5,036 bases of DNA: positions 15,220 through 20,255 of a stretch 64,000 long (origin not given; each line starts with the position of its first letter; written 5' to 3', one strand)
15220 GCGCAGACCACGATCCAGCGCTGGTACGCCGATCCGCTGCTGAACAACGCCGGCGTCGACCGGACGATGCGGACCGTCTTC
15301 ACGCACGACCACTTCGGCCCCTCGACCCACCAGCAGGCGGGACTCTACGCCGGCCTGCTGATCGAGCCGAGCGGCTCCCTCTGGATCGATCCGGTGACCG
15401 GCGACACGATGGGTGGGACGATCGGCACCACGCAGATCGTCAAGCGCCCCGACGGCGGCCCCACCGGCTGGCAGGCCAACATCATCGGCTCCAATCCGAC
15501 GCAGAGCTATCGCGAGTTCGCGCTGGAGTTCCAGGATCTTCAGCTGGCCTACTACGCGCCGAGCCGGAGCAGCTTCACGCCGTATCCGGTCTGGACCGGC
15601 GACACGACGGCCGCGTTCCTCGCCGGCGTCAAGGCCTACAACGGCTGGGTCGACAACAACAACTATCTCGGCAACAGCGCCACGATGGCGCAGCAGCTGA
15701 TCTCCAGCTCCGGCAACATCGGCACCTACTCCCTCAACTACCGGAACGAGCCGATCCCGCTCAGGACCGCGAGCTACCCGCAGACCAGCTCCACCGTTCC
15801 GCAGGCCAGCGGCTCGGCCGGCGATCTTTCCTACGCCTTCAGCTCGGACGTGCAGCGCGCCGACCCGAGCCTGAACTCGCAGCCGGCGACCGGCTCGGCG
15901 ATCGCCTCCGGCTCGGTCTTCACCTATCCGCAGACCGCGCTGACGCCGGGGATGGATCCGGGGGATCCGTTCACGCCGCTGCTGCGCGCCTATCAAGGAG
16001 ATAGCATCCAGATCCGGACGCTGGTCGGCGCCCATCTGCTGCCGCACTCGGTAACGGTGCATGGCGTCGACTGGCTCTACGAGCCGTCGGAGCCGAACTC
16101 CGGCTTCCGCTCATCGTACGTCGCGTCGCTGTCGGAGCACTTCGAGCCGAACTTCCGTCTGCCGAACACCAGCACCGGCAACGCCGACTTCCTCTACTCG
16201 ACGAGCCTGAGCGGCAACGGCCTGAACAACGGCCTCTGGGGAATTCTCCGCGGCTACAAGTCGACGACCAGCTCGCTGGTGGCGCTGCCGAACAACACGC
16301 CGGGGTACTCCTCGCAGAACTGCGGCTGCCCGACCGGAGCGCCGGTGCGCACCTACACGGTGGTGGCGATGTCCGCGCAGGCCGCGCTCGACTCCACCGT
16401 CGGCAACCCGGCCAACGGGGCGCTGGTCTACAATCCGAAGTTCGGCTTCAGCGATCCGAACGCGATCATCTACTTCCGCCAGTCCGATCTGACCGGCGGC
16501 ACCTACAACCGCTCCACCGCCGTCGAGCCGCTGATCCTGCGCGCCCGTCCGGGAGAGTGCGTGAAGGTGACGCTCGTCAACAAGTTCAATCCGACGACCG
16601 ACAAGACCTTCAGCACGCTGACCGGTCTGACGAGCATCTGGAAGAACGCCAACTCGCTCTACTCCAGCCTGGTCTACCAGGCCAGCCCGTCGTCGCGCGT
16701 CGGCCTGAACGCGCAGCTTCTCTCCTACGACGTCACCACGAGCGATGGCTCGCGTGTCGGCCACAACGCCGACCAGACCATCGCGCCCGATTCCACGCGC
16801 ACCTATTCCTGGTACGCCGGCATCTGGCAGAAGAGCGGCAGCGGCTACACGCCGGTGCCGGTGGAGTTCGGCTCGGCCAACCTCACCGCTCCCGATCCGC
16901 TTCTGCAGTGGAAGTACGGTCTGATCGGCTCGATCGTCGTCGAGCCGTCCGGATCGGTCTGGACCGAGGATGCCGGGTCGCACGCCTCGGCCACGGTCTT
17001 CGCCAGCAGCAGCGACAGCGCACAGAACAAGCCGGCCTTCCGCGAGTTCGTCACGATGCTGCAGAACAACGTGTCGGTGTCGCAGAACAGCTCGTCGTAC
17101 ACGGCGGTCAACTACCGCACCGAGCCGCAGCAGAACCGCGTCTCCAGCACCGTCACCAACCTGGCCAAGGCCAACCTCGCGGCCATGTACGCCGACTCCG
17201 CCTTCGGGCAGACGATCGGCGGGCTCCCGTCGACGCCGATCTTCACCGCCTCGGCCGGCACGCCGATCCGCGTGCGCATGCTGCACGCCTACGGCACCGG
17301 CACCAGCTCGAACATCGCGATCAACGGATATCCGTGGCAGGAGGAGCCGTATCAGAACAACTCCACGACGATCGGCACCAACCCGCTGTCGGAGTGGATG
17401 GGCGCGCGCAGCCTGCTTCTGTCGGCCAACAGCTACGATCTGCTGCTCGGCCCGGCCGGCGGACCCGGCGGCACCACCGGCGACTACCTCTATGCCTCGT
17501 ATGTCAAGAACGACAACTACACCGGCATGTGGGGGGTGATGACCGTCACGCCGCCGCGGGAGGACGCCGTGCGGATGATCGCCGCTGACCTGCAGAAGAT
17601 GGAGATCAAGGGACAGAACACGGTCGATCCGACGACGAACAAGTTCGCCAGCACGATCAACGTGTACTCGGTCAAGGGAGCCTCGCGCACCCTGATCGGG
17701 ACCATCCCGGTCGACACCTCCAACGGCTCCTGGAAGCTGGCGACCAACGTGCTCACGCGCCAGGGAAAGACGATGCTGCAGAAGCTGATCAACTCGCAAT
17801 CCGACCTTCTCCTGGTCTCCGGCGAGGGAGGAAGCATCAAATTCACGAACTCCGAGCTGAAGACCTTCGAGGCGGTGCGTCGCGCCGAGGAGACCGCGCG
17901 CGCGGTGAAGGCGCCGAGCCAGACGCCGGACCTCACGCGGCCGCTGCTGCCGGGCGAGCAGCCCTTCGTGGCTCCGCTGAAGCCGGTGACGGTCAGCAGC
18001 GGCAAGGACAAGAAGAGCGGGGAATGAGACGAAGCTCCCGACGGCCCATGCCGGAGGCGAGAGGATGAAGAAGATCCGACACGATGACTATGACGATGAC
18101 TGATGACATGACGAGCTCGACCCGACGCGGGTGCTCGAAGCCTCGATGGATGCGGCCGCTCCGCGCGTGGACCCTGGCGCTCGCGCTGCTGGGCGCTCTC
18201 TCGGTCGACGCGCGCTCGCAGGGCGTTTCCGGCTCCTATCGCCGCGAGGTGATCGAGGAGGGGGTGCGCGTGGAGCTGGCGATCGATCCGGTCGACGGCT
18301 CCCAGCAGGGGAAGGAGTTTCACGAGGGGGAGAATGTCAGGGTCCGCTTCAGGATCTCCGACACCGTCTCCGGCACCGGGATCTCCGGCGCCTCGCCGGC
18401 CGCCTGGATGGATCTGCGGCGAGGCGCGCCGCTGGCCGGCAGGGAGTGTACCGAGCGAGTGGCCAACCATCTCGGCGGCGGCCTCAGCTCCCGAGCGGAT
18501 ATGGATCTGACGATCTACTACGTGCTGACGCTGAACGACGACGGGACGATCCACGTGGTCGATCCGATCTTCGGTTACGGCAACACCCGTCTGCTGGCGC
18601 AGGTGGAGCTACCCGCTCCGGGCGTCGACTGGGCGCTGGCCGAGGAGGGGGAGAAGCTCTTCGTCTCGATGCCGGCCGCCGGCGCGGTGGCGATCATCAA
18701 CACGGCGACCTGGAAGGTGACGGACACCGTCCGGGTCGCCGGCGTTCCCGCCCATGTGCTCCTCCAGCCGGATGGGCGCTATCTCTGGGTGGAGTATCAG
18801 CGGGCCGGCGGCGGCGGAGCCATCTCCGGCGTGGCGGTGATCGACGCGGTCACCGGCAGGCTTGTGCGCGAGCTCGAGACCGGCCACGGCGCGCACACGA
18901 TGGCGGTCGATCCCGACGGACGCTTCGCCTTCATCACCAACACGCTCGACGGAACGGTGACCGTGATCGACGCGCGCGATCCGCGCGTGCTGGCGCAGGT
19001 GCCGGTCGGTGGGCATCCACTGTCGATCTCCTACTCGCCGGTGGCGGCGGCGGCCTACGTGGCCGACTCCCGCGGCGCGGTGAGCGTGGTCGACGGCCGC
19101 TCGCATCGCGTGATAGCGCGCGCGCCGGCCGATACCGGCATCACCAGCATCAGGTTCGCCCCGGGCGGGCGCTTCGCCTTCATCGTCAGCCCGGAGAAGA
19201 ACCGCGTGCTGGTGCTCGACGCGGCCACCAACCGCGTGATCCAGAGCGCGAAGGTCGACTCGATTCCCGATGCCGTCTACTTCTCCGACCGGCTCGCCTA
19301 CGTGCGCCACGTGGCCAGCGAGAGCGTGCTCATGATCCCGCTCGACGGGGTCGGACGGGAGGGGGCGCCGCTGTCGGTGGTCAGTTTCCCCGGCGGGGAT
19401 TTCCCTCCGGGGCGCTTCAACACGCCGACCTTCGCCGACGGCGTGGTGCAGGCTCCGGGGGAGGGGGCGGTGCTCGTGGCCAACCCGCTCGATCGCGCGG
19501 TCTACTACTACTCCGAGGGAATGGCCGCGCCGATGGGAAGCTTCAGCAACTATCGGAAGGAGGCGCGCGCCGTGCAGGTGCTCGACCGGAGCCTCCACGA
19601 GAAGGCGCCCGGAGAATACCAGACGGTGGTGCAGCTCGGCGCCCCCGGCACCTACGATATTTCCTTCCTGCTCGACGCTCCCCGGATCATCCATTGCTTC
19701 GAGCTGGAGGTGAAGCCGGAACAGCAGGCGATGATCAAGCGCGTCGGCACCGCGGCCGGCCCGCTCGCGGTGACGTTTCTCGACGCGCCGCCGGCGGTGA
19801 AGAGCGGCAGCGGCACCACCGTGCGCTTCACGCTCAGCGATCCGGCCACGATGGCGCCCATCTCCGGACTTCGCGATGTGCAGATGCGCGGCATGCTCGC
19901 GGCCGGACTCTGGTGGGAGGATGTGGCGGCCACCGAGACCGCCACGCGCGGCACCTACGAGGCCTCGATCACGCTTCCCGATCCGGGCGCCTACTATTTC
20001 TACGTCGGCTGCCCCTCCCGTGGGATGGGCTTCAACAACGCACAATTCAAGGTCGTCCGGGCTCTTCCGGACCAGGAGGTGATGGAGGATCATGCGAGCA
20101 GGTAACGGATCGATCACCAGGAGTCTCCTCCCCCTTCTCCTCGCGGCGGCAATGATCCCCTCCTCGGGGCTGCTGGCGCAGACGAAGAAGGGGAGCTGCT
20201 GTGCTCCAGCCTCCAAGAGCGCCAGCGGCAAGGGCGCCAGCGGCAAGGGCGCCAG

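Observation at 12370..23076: Giant (1,885-aa) secreted multicopper oxidase with a dedicated copper-delivery/electron-transfer gene set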

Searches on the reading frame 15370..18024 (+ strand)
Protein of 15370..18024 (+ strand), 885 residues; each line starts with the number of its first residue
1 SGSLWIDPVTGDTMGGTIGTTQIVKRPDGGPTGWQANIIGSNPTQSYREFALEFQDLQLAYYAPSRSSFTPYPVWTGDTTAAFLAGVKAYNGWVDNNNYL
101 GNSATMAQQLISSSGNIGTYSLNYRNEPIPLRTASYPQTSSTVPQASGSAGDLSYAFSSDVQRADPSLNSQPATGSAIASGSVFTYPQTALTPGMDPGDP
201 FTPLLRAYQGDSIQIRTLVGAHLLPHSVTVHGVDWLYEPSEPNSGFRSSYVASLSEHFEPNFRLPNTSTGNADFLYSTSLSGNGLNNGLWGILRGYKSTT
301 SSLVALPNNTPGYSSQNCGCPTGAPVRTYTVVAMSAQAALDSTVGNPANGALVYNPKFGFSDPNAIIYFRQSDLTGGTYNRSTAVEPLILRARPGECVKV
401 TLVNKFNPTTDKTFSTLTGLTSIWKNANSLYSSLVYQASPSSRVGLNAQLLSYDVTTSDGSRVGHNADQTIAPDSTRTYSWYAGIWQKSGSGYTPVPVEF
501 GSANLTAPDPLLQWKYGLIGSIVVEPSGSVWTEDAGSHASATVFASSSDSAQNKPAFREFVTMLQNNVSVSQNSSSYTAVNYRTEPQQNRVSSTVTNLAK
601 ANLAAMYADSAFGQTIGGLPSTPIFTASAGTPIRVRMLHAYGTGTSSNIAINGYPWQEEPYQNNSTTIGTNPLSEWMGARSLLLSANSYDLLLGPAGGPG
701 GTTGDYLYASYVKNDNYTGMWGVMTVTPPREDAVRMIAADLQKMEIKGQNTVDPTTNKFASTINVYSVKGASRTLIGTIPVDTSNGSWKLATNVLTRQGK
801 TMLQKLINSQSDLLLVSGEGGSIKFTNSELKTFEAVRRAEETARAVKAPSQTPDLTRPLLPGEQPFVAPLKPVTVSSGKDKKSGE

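Call 90: predict_structure(alignment_id=A4)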
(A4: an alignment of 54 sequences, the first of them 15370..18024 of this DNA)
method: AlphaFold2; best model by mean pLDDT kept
length: 885 residues; sequences in the alignment: 54
mean_pLDDT: 84.9   pTM: 0.87
mean pLDDT of the five models: 84.9, 84.4, 81.5, 81.3, 77.8
residues with pLDDT >= 90: 509; 70-90: 236; 50-70: 71; < 50: 69
segments of 3 or more residues with pLDDT < 50: 27-31, 102-117, 423-431, 847-885
pLDDT, mean of each block of 10 residues (from residue 1): 86 80 58 80 93 74 73 90 89 70 46 48 85 91 93 97 94 82 75 89 94 86 83 94 95 79 94 95 88 96 93 88 98 93 66 88 93 91 91 98 92 65 46 78 96 97 97 98 95 96 96 93 98 96 98 97 89 74 90 69 73 70 95 96 83 91 97 90 89 94 92 81 94 92 92 95 96 95 93 91 89 95 92 82 58 42 38 37 36
secondary structure, 60 per line:
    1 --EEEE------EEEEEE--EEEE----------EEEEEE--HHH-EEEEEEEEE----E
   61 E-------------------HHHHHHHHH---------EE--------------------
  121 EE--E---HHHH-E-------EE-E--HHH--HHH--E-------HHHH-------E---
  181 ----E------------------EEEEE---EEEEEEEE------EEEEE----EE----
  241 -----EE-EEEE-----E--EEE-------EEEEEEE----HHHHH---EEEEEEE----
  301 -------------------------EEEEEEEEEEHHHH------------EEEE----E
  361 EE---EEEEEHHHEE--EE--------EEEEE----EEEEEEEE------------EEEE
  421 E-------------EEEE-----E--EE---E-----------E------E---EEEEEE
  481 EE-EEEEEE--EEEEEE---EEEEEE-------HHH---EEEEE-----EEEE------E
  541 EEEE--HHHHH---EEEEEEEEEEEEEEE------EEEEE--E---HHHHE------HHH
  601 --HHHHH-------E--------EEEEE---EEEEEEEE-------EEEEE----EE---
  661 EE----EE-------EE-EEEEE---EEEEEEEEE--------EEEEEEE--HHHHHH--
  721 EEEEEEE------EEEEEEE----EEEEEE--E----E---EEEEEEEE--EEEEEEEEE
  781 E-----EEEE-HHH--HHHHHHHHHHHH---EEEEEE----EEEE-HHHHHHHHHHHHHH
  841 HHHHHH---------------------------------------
elements in order (helices of 4 or more, strands of 3 or more residues): E3-6 E13-18 E21-24 E35-40 E47-55 H81-89 H129-132 H166-169 E204-208 E212-219 E226-230 E249-252 E261-263 E271-277 H282-286 E290-296 E326-335 H336-339 E352-355 E360-362 E366-370 E388-392 E397-404 E417-421 E435-438 E475-482 E484-489 E492-497 E501-506 E520-524 E530-533 E540-544 H547-551 E555-569 E576-580 H587-590 H603-607 E624-628 E632-639 E647-651 E679-683 E687-695 E704-710 H713-718 E721-727 E734-740 E745-750 E762-769 E772-781 E787-790 H797-808 E812-817 E822-825 H827-846

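Call 92: fold_search(model_id=the predicted structure, library=pdb)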
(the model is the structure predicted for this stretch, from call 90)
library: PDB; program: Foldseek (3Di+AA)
matches with E <= 10: 1894; with E <= 0.001: 435
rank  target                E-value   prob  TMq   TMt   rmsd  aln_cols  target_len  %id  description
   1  9bxa_A                1.6e-42  1.00  0.53  0.39   7.1       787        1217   22  Structure of Mnx H340A complex from Bacillus sp. PL-12 (released 2024-08-07)
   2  4enz                  3.0e-19  1.00  0.35  0.31  16.1       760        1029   12  Structure of human ceruloplasmin at 2.6 A resolution (released 2013-04-17)
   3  4bxs_V                3.4e-19  1.00  0.36  0.26  12.0       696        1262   12  Crystal Structure of the Prothrombinase Complex from the Venom of Pseudonaja Textilis (released 2013-07-31)
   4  4ejx_A                9.4e-19  1.00  0.35  0.30  16.3       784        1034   12  Structure of ceruloplasmin-myeloperoxidase complex (released 2013-04-10)
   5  6mf2_A                1.3e-18  1.00  0.34  0.25  11.7       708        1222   10  Improved Model of Human Coagulation Factor VIII (released 2019-09-11)
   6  2j5w                  1.4e-18  1.00  0.33  0.29  16.3       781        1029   11  Ceruloplasmin revisited: structural and functional roles of various metal cation binding sites (released 2007-02-06)
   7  5n0k                  4.7e-18  1.00  0.35  0.30  15.8       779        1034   12  Rat ceruloplasmin orthorhombic form (released 2017-12-13)
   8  7kwo_A                5.0e-18  1.00  0.34  0.26  13.8       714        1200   10  rFVIIIFc-VWF-XTEN (BIVV001) (released 2021-03-03)
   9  8tn9                  7.3e-18  1.00  0.36  0.24  12.1       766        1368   10  Structural architecture of the acidic region of the B domain of coagulation factor V (released 2023-10-04)
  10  6mf0_B                9.5e-18  1.00  0.35  0.25  11.7       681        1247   10  Crystal Structure Determination of Human/Porcine Chimera Coagulation Factor VIII (released 2019-09-11)
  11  1kcw                  1.5e-17  1.00  0.33  0.29  15.8       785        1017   11  X-RAY CRYSTAL STRUCTURE OF HUMAN CERULOPLASMIN AT 3.0 ANGSTROMS (released 1997-02-12)
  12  7k66_A                2.5e-17  1.00  0.35  0.25  10.5       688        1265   11  Structure of Blood Coagulation Factor VIII in Complex with an Anti-C1 Domain Pathogenic Antibody Inhibitor (released 2020-10-14)
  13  6mf0_A                9.2e-17  1.00  0.36  0.26   9.5       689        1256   10  Crystal Structure Determination of Human/Porcine Chimera Coagulation Factor VIII (released 2019-09-11)
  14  7kbt_A                9.7e-17  1.00  0.34  0.25  10.3       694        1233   10  Factor VIII in complex with the anti-C2 domain antibody, G99 (released 2020-11-18)
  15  7kve                  9.7e-17  1.00  0.35  0.24  13.0       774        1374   10  Cryo-EM structure of human Factor V at 3.3 Angstrom resolution (released 2021-03-10)
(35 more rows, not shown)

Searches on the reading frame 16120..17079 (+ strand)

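Call 78: search_protein_families(library=ncbifam, proteins=[window:16120-17079:+], max_evalue=0.001)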
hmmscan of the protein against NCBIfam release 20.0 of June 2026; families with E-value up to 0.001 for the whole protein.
window:16120-17079:+ (320 aa): 1 family
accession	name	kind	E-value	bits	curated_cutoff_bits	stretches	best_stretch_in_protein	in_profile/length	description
NF041487.1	copper_ox_MnxG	equivalog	1.2e-45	155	3100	2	110-318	1470-1694/1894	manganese-oxidizing multicopper oxidase MnxG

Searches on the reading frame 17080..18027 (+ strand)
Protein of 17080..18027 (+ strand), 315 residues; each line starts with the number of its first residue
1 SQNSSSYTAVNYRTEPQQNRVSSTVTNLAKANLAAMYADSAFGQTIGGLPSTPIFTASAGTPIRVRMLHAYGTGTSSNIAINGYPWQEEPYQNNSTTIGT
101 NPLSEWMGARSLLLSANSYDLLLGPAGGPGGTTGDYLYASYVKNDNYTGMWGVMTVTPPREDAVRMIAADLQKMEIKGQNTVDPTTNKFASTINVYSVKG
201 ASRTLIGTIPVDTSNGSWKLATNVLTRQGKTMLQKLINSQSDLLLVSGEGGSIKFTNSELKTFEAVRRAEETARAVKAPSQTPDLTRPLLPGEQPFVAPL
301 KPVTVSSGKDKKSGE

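Call 78: search_protein_families(library=ncbifam, proteins=[window:17080-18027:+], max_evalue=0.001)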
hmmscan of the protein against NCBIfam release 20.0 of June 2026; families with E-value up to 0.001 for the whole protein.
window:17080-18027:+ (315 aa): 1 family
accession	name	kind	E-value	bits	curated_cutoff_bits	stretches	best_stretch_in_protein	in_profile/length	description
NF041487.1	copper_ox_MnxG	equivalog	7.6e-16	56.3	3100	1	5-157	1721-1894/1894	manganese-oxidizing multicopper oxidase MnxG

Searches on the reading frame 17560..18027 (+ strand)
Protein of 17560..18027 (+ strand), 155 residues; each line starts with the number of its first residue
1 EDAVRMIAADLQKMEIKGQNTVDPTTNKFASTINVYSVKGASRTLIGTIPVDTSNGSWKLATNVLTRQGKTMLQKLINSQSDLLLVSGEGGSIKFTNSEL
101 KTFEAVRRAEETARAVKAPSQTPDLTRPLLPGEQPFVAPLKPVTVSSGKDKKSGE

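Call 55: search_protein_families(library=pfam, proteins=[window:17560-18027:+], max_evalue=1)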
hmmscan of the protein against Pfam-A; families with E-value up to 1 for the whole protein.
window:17560-18027:+ (155 aa): 1 family
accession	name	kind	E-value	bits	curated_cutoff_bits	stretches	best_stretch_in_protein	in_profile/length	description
PF12017.13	Tnp_P_element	-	0.099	13.5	23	1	13-39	27-53/73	Transposable element P transposase-like, HTH domain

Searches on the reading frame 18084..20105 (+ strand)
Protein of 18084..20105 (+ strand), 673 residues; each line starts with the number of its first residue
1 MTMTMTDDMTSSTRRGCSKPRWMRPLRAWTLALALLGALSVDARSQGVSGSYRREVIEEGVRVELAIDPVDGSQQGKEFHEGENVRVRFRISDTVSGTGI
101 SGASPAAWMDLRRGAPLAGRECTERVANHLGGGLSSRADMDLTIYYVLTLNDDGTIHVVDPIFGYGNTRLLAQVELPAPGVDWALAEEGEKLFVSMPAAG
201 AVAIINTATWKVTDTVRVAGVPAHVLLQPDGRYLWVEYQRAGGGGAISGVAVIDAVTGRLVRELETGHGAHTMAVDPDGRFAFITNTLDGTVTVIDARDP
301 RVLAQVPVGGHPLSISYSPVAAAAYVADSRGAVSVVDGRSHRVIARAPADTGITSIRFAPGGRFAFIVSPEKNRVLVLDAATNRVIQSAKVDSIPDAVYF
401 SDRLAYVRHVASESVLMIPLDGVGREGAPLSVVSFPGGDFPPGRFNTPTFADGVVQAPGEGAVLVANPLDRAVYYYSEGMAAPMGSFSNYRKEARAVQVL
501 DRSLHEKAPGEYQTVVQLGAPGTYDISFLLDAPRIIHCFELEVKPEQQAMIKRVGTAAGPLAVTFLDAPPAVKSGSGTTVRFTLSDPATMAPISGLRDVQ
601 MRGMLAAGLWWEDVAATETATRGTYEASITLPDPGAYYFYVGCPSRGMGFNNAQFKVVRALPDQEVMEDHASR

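Call 7: search_protein_families(library=pfam, proteins=[window:18084-20105:+], max_evalue=0.01)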
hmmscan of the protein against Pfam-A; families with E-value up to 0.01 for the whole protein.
window:18084-20105:+ (673 aa): 9 families
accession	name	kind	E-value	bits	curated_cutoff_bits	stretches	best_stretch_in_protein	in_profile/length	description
PF02239.22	Cytochrom_D1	-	3.6e-12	46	25.5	2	250-316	59-125/368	Cytochrome D1 heme domain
PF25174.1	Beta-prop_THOC3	-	1.2e-10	41.3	305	1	249-390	25-168/272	THOC3 beta-propeller domain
PF21783.3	YNCE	-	1.5e-07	31.5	27.1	0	250-319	52-121/339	YNCE-like beta-propeller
PF23414.1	Beta-prop_EML_2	-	3.6e-07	30.3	90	1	273-390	4-122/266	Echinoderm microtubule-associated protein second beta-propeller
PF13115.11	YtkA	-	0.00037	21.5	25.9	0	568-641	13-84/85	YtkA-like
PF23393.2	Beta-prop_WDR90_POC16_2nd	-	0.00054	19.7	60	0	250-336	203-284/291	WDR90/POC16, second beta-propeller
PF25168.1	Beta-prop_WDR36-Utp21_2nd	-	0.0011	18.8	84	0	250-321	222-293/335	WDR36/Utp21 second beta-propeller domain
PF24814.1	WD40_Prp19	-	0.0018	17.8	320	1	250-403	115-271/281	Prp19 WD40 domain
PF16819.11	DUF5074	-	0.0045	16.5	27.2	0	248-288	163-202/353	Domain of unknown function (DUF5074)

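Call 8: search_protein_families(library=ncbifam, proteins=[window:18084-20105:+], max_evalue=0.01)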
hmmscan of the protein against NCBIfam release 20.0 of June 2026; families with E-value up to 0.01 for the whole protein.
window:18084-20105:+ (673 aa): 10 families
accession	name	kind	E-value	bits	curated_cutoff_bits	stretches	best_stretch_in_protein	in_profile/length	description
TIGR03866.1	PQQ_ABC_repeats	subfamily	4.2e-23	81.9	287.3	2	186-321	7-136/310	PQQ-dependent catabolism-associated beta-propeller protein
TIGR02276.1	beta_rpt_yvtn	repeat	3.1e-19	68.6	27.85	2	277-318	1-42/42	beta-propeller repeat protein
NF052280.1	7_blade_YncE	equivalog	2.5e-15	56.1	400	2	245-402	147-308/338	7-bladed beta-propeller protein YncE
NF052340.1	hydrazine_beta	equivalog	9e-14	51.3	560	2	222-329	35-136/372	hydrazine synthase subunit beta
NF052460.1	L-NosZ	equivalog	7.2e-13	47.9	700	1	166-363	73-270/480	clade III lactonase-type nitrous-oxide reductase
NF052342.1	hydrazine_BC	exception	8e-11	40.8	1250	2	312-403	41-133/690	hydrazine synthase subunit beta-gamma fusion subunit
NF048007.1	MmpL3Stblzr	equivalog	1.4e-09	37.6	600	2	272-385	53-169/366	MmpL3/TtfA transport complex stabilizer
NF038015.2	AztD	exception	1e-05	24.4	400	1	148-223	270-349/356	zinc metallochaperone AztD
NF050136.1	PGL_lacton_Staph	exception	0.0024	16.9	500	0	345-413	183-251/341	6-phosphogluconolactonase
NF008258.1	PRK11028.1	equivalog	0.0068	15.5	370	0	266-299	174-207/330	6-phosphogluconolactonase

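Call 89: search_solved_structures(query=window:18150-20105:+, max_evalue=0.001)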
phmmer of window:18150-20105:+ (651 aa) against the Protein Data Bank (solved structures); distinct sequences matched with E-value up to 0.001: 14.
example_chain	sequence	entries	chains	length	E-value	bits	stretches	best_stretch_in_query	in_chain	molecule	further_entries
1l0q_A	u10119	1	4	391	2e-26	95.9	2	161-324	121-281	Surface layer protein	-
5c2v_B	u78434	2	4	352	2.1e-16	62.8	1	200-381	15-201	HYDRAZINE SYNTHASE BETA SUBUNIT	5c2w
6tv2_A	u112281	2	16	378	1.4e-11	46.8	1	159-258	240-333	Protein NirF | Protein NirF,Protein NirF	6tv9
3vgz_A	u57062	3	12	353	7.5e-09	37.8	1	223-378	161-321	Uncharacterized protein YncE | PQQ-dependent catabolism-associated beta-propeller protein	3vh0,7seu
6rtd_A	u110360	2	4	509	4.9e-07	31.8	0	228-289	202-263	Cytochrome c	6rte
8q9x_A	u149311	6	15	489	8.9e-06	27.7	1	202-290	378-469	Twin-arginine translocation signal domain-containing protein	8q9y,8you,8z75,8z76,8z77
3bws_A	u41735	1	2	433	5.1e-05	25.2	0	168-272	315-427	protein Lp49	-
8yu5_A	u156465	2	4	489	0.00011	24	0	202-290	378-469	Twin-arginine translocation signal domain-containing protein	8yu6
8bpn_A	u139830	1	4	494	0.00034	22.5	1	201-269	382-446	Twin-arginine translocation signal domain-containing protein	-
5oex_A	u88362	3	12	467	0.00035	22.4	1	202-269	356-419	THIOCYANATE DEHYDROGENASE | Uncharacterized protein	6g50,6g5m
6uwe_A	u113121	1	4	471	0.00036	22.4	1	202-269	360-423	thiocyanate dehydrogenase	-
8p3l_A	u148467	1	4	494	0.0004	22.2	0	202-269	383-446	Twin-arginine translocation signal domain-containing protein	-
8p3m_A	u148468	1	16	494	0.0004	22.2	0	202-269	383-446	Twin-arginine translocation signal domain-containing protein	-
5f75_A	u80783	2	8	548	0.00049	21.9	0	202-269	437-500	Thiocyanate dehydrogenase | Uncharacterized protein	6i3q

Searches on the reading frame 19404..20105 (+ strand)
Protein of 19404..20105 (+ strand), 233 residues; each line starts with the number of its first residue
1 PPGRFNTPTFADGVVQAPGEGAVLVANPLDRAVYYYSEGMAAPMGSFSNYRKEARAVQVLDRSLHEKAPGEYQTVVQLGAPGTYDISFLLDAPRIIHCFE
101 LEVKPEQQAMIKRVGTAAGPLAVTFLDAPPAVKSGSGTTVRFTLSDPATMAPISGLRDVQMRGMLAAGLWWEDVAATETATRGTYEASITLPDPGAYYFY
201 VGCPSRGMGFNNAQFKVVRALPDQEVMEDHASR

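Call 55: search_protein_families(library=pfam, proteins=[window:19404-20105:+], max_evalue=1)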
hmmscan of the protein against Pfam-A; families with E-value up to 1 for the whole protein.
window:19404-20105:+ (233 aa): 1 family
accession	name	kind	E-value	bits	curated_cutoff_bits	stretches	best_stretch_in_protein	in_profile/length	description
PF13115.11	YtkA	-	2.8e-05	25.1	25.9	2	128-201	13-84/85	YtkA-like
